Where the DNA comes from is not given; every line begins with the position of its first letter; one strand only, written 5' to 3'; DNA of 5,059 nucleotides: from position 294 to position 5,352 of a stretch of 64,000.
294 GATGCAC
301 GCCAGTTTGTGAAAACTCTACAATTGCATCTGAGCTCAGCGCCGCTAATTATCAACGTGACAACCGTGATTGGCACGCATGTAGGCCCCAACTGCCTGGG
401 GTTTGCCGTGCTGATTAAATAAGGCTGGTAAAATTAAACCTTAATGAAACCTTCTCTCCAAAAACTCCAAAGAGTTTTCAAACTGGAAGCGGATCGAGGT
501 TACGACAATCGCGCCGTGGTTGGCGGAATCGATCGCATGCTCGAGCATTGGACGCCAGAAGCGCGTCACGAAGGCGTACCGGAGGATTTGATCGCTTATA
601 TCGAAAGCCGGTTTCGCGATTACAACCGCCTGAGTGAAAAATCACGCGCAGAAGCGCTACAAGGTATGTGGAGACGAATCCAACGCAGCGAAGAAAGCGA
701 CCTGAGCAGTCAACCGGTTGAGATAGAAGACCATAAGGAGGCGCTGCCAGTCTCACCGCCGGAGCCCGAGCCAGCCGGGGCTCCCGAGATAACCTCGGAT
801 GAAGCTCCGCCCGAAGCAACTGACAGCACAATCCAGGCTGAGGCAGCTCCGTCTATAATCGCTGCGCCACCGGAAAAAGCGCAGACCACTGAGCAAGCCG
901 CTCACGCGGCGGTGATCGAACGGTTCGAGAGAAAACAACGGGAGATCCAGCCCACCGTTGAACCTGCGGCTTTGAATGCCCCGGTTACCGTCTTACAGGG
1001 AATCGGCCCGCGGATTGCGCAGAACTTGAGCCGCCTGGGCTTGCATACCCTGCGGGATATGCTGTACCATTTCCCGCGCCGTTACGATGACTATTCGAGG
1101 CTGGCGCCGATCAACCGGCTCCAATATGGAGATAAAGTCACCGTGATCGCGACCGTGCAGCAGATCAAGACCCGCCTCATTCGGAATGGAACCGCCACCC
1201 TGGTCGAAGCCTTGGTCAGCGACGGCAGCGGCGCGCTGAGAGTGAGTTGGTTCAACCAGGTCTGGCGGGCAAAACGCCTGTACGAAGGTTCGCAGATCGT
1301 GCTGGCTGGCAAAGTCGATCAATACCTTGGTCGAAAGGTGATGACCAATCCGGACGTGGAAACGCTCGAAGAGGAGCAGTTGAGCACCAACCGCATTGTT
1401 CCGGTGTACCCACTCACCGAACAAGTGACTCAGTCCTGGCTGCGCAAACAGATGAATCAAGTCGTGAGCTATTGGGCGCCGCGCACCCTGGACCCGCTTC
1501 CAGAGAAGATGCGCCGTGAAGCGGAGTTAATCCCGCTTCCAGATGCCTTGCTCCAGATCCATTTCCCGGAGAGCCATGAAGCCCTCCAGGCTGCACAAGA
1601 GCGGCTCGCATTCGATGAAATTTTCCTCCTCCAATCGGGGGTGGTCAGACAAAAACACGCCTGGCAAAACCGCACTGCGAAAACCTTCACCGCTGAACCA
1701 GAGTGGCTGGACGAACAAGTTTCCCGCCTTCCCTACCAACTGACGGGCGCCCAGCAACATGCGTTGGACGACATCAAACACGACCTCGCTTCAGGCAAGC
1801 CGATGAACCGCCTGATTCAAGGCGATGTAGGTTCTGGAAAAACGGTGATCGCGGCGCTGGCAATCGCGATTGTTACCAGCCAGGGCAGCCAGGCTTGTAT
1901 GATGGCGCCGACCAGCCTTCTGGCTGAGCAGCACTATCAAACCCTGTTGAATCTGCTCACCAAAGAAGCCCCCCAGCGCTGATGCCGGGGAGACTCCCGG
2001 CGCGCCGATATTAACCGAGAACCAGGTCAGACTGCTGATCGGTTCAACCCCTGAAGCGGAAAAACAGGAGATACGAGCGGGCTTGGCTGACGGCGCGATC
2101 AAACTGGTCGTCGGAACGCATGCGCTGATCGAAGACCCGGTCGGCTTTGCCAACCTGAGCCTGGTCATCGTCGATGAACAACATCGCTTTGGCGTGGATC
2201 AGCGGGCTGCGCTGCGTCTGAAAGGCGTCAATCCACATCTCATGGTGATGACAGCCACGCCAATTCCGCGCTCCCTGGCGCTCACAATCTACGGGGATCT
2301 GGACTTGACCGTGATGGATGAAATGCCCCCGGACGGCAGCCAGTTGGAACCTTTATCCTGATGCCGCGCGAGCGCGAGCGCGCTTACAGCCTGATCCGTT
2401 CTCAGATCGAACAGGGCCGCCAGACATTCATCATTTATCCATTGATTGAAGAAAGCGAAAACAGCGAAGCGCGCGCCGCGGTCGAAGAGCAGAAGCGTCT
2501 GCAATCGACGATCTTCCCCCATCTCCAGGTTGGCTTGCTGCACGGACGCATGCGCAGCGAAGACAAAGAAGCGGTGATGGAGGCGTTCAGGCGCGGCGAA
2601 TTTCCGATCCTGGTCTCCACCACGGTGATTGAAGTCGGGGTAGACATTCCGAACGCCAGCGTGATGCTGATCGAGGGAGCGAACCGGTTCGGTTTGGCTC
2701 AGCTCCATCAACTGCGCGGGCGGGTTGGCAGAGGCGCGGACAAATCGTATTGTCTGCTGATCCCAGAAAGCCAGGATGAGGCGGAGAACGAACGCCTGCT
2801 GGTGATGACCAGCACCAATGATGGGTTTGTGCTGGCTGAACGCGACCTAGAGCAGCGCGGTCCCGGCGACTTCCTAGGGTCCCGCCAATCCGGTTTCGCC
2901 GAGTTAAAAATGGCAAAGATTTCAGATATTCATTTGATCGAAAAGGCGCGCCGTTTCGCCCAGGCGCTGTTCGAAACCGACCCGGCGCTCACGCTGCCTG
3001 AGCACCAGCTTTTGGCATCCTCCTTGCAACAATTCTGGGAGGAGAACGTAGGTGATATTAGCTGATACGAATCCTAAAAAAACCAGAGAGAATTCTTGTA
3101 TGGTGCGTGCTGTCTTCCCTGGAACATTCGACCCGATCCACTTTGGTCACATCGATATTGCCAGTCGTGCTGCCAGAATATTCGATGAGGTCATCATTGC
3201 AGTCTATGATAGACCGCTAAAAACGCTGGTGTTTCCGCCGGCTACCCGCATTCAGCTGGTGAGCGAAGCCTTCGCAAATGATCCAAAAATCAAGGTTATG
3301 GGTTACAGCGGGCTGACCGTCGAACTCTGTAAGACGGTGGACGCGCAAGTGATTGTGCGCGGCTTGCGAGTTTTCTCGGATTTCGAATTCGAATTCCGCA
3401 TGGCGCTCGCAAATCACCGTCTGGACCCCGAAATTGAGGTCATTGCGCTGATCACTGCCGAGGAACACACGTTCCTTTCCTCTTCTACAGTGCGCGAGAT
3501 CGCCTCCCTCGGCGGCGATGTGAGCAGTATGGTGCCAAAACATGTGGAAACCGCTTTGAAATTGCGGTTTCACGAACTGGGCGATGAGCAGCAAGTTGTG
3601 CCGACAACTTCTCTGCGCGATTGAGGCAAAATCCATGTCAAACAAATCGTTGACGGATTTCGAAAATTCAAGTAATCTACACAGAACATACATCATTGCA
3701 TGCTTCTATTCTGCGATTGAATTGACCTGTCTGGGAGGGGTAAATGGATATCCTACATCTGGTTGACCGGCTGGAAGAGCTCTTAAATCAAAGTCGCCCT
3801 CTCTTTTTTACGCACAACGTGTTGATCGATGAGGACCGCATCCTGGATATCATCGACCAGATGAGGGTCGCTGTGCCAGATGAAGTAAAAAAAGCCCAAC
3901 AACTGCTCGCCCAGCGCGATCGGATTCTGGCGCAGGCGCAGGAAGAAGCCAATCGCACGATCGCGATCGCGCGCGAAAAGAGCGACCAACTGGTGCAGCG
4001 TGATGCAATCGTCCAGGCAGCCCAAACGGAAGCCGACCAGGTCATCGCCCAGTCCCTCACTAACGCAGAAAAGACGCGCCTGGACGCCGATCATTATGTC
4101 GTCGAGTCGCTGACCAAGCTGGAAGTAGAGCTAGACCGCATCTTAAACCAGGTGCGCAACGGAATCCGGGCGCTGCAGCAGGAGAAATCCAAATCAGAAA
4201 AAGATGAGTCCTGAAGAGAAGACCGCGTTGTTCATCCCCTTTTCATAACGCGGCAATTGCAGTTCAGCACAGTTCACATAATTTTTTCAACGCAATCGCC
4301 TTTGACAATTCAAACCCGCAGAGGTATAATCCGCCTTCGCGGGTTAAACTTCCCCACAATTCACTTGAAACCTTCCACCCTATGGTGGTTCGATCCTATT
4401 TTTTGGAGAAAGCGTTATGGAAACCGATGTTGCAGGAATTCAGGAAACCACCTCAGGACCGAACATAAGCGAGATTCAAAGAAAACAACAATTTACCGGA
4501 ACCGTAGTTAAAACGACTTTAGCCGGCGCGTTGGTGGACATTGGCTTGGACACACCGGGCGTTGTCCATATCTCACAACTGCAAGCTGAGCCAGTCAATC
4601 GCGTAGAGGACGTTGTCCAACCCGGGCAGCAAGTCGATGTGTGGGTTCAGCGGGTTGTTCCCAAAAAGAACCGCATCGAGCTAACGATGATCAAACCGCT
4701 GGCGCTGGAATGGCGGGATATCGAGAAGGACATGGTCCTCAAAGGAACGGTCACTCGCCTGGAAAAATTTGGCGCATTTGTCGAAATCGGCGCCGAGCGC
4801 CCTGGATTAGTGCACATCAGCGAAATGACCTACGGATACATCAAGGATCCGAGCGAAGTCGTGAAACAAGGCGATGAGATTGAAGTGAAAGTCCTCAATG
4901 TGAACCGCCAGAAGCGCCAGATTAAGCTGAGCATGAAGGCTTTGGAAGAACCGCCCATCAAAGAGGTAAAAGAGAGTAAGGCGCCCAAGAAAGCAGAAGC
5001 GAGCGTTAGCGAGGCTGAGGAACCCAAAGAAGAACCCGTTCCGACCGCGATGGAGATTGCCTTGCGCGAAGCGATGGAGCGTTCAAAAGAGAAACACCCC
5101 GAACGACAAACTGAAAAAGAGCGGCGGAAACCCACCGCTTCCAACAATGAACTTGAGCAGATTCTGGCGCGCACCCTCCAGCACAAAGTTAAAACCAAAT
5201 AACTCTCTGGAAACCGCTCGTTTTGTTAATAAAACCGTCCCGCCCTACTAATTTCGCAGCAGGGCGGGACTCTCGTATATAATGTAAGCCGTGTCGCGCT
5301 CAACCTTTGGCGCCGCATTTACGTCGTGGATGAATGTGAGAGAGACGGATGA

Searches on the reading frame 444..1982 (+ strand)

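Call 51: search_protein_families(library=pfam, proteins=[window:444-1982:+], max_evalue=0.0001)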
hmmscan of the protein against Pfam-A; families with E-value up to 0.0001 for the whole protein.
window:444-1982:+ (512 aa): 3 families
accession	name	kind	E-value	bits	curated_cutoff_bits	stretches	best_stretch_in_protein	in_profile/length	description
PF17191.10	RecG_wedge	-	3.2e-30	105.3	23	1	184-342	5-160/162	RecG wedge domain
PF00270.35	DEAD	-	9e-10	39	26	1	436-506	3-70/167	DEAD/DEAH box helicase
PF04851.21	ResIII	-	1.7e-06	28.5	22.5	1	432-508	3-80/164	Type III restriction enzyme, res subunit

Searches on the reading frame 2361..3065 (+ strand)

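Call 51: search_protein_families(library=pfam, proteins=[window:2361-3065:+], max_evalue=0.0001)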
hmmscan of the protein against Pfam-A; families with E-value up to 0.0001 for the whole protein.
window:2361-3065:+ (234 aa): 3 families
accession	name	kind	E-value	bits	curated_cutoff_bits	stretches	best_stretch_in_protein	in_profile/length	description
PF00271.37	Helicase_C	-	4.9e-20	72.3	23.5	1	12-124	10-108/110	Helicase conserved C-terminal domain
PF19833.4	RecG_dom3_C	-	1.7e-16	60.5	26.8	1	152-230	1-81/87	ATP-dependent DNA helicase RecG, domain 3, C-terminal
PF22590.2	Cas3-like_C_2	-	1e-05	26.2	27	1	40-125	15-104/106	CRISPR-associated nuclease/helicase Cas3, C-terminal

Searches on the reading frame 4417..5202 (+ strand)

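Call 51: search_protein_families(library=pfam, proteins=[window:4417-5202:+], max_evalue=0.0001)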
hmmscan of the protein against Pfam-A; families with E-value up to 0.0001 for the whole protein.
window:4417-5202:+ (261 aa): 2 families
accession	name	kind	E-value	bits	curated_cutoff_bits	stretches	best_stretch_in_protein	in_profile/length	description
PF00575.29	S1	-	5.6e-34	116.8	22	2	102-174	2-74/74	S1 RNA binding domain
PF23459.1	S1_RRP5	-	1.7e-11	44.9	27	1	102-172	1-71/72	RRP5 S1 domain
